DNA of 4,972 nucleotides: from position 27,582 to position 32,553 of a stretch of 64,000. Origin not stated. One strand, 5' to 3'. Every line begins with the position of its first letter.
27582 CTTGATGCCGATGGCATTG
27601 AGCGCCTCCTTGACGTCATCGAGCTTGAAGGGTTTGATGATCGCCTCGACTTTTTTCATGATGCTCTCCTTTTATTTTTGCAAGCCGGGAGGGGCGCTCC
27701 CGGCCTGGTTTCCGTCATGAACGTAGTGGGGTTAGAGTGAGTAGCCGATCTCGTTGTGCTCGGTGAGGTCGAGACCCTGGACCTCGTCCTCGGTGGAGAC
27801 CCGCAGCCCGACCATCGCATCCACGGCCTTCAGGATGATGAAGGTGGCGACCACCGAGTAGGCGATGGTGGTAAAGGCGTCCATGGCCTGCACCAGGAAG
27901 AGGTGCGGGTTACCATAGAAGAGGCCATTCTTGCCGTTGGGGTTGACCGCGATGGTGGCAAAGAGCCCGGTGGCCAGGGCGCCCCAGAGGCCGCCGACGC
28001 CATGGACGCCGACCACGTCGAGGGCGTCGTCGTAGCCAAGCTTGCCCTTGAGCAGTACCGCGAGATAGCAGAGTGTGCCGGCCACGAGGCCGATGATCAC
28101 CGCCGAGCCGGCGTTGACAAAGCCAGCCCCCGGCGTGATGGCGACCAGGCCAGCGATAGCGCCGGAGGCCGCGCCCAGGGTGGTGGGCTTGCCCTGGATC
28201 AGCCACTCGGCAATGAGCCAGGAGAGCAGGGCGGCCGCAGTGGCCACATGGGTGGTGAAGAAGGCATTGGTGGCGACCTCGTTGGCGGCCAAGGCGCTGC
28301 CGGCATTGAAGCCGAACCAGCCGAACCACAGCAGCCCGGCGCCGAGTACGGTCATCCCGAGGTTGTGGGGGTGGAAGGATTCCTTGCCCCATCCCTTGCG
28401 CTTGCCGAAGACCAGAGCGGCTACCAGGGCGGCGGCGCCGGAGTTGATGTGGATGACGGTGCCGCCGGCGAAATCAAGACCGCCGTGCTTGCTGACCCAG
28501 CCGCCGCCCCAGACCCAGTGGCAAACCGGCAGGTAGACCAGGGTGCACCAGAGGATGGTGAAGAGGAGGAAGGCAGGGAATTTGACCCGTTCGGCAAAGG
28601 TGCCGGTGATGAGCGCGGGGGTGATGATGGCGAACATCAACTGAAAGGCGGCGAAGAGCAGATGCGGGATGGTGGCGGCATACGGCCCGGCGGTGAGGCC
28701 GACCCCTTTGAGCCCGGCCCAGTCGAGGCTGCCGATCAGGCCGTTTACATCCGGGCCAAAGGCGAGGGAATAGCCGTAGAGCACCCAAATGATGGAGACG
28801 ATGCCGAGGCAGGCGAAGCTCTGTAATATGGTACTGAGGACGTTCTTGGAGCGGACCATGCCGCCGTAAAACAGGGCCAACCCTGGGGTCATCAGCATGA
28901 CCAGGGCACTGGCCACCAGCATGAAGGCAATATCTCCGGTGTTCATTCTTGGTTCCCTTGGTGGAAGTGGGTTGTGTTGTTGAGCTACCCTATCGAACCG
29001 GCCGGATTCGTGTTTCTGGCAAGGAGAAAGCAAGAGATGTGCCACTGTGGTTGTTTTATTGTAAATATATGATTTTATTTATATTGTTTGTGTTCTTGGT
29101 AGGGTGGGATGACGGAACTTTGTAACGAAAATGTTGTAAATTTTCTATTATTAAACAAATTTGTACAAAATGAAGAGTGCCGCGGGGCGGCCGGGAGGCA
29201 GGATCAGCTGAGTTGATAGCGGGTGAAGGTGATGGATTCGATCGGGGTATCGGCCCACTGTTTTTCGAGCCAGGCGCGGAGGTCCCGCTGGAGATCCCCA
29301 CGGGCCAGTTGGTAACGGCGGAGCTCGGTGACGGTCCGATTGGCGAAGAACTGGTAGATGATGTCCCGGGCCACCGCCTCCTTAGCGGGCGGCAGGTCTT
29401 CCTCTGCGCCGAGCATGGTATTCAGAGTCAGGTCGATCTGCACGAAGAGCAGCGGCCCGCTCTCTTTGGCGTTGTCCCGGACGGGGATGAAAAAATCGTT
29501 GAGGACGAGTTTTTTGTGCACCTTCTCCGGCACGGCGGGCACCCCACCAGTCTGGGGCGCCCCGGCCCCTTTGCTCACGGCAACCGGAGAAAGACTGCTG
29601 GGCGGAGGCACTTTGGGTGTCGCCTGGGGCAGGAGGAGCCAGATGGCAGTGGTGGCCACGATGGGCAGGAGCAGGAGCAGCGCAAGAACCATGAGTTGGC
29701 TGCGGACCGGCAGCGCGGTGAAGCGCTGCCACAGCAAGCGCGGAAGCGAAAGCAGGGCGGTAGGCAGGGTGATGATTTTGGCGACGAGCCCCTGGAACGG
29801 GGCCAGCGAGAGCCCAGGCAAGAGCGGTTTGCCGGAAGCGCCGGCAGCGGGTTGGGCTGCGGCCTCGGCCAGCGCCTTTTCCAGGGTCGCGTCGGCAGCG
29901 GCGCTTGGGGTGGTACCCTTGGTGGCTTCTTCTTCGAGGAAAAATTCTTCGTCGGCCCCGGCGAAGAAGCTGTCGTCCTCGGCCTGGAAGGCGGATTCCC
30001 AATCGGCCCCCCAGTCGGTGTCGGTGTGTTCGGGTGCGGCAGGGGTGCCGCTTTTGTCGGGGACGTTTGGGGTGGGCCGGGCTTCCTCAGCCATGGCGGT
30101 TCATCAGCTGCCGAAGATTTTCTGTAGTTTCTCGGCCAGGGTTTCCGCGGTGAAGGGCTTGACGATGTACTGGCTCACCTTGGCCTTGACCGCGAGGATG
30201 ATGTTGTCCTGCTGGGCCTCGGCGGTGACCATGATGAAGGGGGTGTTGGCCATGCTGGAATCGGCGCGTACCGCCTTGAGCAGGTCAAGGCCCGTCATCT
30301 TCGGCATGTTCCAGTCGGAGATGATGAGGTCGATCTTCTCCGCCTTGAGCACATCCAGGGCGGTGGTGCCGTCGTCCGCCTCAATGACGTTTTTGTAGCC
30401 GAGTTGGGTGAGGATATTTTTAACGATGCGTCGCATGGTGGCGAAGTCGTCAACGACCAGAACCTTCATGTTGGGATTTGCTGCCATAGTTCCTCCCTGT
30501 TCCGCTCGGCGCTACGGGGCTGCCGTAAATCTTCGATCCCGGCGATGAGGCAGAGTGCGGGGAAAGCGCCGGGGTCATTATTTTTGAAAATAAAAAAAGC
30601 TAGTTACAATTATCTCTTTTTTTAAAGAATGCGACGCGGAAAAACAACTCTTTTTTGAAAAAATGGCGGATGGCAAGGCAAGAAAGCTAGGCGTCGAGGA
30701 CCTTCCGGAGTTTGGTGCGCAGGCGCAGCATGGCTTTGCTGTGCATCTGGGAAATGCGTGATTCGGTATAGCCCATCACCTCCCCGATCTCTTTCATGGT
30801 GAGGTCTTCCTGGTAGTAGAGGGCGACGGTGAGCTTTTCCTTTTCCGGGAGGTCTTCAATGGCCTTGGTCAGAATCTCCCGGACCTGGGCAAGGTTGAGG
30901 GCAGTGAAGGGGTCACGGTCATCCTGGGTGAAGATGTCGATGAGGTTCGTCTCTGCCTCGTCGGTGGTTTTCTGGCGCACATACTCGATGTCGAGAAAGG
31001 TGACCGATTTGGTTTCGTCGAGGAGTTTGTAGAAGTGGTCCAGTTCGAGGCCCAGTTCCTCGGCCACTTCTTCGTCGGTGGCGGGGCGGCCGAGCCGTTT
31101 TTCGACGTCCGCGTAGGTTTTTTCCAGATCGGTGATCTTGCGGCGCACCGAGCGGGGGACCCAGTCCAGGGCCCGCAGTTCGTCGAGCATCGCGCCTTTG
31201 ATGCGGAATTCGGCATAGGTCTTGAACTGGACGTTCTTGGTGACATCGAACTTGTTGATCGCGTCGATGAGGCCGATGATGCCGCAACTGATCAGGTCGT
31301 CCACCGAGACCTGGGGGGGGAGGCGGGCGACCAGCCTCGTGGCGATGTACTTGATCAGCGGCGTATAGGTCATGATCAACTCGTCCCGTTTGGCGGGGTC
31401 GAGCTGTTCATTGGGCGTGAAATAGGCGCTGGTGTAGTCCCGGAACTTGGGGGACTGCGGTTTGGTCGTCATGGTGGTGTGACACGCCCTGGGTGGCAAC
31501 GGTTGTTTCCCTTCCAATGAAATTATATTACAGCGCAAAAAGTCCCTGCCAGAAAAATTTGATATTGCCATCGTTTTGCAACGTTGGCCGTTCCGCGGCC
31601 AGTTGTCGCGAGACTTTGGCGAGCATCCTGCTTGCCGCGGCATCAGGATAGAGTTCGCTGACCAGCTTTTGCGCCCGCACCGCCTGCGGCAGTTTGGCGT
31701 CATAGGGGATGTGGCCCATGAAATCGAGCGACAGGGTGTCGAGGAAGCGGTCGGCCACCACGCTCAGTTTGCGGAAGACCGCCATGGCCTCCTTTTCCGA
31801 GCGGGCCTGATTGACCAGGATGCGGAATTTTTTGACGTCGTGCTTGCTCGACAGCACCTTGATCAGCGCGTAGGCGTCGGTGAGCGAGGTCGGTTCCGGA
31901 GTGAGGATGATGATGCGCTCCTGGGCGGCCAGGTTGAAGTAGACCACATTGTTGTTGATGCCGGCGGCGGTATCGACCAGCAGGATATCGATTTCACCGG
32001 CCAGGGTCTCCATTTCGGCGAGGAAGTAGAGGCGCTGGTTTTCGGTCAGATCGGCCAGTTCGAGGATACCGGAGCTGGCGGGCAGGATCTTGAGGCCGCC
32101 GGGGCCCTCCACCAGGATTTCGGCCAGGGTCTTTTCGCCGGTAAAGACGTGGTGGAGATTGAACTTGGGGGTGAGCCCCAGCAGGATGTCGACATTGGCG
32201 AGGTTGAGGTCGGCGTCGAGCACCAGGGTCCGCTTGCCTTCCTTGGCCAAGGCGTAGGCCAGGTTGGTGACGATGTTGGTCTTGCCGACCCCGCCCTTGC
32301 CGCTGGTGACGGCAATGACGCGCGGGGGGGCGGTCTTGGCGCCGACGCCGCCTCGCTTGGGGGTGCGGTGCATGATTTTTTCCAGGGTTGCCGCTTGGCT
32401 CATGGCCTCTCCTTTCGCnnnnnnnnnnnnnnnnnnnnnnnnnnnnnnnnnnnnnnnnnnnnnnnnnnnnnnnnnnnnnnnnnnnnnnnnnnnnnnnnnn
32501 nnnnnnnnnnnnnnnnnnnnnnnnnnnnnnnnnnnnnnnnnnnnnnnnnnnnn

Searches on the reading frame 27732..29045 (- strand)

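Call 48: search_protein_families(library=pfam, proteins=[window:27732-29045:-], max_evalue=0.00001)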
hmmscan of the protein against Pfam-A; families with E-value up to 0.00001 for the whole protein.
window:27732-29045:- (437 aa): 1 family
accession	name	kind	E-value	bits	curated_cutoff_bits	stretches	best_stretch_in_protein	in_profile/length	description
PF00909.26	Ammonium_transp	-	3.2e-133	444.7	23.2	1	40-435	1-399/399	Ammonium Transporter Family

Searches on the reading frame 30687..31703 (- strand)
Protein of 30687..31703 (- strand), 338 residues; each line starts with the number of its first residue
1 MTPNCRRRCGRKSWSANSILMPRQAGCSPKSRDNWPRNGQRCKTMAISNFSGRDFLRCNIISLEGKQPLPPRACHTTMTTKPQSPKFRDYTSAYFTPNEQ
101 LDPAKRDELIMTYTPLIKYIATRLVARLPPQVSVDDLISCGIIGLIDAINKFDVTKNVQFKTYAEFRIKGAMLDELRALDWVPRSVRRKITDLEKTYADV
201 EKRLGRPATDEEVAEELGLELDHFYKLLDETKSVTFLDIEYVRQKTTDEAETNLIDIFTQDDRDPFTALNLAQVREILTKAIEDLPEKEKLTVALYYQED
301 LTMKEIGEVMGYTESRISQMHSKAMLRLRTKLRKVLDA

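Call 48: search_protein_families(library=pfam, proteins=[window:30687-31703:-], max_evalue=0.00001)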
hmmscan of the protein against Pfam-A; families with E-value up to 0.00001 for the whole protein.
window:30687-31703:- (338 aa): 4 families
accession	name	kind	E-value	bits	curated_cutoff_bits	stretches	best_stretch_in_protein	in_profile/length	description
PF04545.22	Sigma70_r4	-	7.5e-16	57.8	24.1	1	281-329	1-49/50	Sigma-70, region 4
PF04542.20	Sigma70_r2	-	1e-13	51.3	24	1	109-181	1-70/71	Sigma-70 region 2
PF04539.22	Sigma70_r3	-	1.3e-07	32.1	25.3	1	190-246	3-59/78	Sigma-70 region 3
PF08281.18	Sigma70_r4_2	-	3.6e-07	30.2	25.7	1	276-328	2-54/54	Sigma-70, region 4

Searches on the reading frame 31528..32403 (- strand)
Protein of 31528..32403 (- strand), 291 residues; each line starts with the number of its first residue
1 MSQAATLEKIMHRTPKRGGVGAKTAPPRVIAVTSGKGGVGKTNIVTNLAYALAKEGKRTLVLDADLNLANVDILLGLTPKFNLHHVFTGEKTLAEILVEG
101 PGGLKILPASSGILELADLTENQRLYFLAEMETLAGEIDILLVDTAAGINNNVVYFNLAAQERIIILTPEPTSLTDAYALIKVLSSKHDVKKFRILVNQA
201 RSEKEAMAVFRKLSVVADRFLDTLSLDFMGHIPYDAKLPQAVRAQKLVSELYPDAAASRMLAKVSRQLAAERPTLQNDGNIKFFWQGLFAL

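Call 48: search_protein_families(library=pfam, proteins=[window:31528-32403:-], max_evalue=0.00001)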
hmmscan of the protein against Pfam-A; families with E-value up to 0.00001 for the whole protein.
window:31528-32403:- (291 aa): 5 families
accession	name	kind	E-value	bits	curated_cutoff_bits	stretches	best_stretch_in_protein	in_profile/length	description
PF10609.15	ParA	-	3e-19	69.9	27.1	1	28-79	4-55/246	NUBPL iron-transfer P-loop NTPase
PF13614.12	AAA_31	-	3.4e-17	63.4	27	1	28-186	2-166/177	AAA domain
PF01656.29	CbiA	-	7e-17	62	25.4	1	30-246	1-123/125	CobQ/CobB/MinD/ParA nucleotide binding domain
PF02374.21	ArsA_ATPase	-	2.7e-08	33.9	24.3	1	32-65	5-38/305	Anion-transporting ATPase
PF00142.24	Fer4_NifH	-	9.9e-08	32.2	25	1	34-270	6-246/271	4Fe-4S iron sulfur cluster binding proteins, NifH/frxC family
